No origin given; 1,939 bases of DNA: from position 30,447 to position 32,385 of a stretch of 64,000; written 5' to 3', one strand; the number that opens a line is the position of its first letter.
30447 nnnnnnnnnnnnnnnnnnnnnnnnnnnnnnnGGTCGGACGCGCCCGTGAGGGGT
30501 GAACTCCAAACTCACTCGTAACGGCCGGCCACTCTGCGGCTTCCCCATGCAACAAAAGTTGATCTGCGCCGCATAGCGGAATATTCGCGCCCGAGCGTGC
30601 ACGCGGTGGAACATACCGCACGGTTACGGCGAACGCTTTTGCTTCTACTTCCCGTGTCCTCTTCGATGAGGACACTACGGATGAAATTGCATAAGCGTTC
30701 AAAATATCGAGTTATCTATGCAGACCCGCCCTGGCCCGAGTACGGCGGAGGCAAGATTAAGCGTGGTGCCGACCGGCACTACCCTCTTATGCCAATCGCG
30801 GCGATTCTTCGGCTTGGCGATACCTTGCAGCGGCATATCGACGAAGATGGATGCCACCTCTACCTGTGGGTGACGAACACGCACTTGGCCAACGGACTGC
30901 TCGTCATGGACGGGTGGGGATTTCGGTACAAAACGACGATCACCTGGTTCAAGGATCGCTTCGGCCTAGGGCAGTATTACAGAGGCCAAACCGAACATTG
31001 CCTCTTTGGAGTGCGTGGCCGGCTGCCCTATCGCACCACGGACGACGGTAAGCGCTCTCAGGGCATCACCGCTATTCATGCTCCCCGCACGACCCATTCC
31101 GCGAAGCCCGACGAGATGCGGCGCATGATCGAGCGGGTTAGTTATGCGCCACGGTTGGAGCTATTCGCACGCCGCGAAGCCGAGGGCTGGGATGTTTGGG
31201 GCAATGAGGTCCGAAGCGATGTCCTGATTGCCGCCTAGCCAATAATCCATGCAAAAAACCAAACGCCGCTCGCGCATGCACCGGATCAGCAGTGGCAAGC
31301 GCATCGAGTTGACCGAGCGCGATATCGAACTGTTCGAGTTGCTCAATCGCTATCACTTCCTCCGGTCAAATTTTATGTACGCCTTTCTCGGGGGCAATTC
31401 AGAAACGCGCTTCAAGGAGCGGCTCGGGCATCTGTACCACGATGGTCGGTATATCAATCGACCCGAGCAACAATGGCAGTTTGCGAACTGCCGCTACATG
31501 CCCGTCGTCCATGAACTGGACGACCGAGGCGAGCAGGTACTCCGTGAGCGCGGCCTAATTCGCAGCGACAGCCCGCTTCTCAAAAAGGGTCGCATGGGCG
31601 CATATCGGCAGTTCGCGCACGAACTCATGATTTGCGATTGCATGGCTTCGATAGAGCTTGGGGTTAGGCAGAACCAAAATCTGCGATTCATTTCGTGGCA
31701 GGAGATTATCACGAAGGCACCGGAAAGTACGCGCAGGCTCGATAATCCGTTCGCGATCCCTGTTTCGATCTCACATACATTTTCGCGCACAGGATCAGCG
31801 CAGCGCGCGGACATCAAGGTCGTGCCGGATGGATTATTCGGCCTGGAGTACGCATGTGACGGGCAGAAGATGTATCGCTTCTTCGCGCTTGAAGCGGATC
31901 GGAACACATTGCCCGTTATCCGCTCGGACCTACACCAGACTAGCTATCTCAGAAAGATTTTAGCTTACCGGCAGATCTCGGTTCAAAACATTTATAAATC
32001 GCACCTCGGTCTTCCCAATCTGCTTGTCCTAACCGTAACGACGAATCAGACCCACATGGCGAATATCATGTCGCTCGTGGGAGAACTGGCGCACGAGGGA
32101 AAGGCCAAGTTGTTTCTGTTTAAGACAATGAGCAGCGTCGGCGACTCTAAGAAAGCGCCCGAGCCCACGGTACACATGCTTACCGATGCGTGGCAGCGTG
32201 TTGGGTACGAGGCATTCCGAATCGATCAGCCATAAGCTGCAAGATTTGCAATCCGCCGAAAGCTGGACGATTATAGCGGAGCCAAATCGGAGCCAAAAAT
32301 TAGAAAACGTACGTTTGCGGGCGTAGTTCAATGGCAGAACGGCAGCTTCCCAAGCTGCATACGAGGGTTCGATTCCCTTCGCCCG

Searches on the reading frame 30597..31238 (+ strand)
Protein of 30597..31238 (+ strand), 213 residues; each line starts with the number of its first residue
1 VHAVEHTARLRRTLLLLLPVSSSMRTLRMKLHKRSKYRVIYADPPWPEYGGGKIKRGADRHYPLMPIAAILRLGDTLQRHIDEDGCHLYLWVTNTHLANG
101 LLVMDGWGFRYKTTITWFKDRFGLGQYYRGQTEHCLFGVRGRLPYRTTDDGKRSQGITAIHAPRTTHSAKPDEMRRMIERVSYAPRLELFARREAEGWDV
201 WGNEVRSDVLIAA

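Call 10: search_protein_families(library=pfam, proteins=[window:30597-31238:+], max_evalue=0.01)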
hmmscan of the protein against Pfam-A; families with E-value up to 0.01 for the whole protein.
window:30597-31238:+ (213 aa): 1 family
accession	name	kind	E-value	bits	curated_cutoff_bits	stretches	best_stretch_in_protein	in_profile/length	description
PF05063.20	MT-A70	-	5.6e-24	85.4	23.9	1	37-204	1-172/172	MT-A70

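Call 11: search_protein_families(library=padloc, proteins=[window:30597-31238:+], max_evalue=0.001)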
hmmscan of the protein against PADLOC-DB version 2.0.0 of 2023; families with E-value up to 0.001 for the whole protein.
window:30597-31238:+ (213 aa): 3 families
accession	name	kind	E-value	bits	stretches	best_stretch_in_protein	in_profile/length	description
PDLC03262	MTase_II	-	6e-50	167.8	1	33-206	6-181/204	Type II methyltransferase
PDLC03221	MTase_II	-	3.6e-29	100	1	37-208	21-195/272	Type II methyltransferase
PDLC03379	MTase_II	-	0.00079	17.4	1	78-142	94-157/267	Type II methyltransferase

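Call 33: search_protein_families(library=phrogs, proteins=[window:30597-31238:+], max_evalue=0.001)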
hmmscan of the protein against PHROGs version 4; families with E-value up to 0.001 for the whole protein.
window:30597-31238:+ (213 aa): 5 families
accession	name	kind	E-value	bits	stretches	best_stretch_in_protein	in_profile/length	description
phrog_359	-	other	4.2e-56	191.9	1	26-207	108-296/329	DNA methyltransferase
phrog_21315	-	unknown function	4e-40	139.1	1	5-205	213-407/415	-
phrog_10837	-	unknown function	5.5e-28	98.7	1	90-207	1-124/139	-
phrog_15877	-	other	3.3e-14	54.3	1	35-148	3-124/152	DNA methyltransferase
phrog_16888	-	unknown function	0.00042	21.1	1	185-205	8-28/67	-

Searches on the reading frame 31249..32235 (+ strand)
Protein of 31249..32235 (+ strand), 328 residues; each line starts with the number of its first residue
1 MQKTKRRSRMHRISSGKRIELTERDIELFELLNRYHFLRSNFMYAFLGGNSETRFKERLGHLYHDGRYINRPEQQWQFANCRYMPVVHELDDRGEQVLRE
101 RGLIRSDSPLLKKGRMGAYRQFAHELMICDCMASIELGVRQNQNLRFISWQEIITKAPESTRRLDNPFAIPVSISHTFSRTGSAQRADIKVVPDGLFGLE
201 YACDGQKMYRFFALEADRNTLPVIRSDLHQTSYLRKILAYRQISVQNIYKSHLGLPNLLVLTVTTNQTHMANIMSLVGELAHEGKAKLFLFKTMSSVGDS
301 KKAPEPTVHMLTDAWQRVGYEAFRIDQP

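Call 10: search_protein_families(library=pfam, proteins=[window:31249-32235:+], max_evalue=0.01)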
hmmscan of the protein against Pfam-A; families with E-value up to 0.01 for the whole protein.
window:31249-32235:+ (328 aa): 1 family
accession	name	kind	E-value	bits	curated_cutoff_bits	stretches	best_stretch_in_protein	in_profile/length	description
PF13814.12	Replic_Relax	-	1.7e-09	38.5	25.3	1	30-251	2-183/191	Replication-relaxation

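Call 33: search_protein_families(library=phrogs, proteins=[window:31249-32235:+], max_evalue=0.001)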
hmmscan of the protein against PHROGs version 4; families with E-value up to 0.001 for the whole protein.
window:31249-32235:+ (328 aa): 0 families

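Call 75: search_protein_families(library=padloc, proteins=[window:31249-32235:+], max_evalue=0.001)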
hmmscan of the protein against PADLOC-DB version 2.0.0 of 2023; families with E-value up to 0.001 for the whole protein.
window:31249-32235:+ (328 aa): 0 families
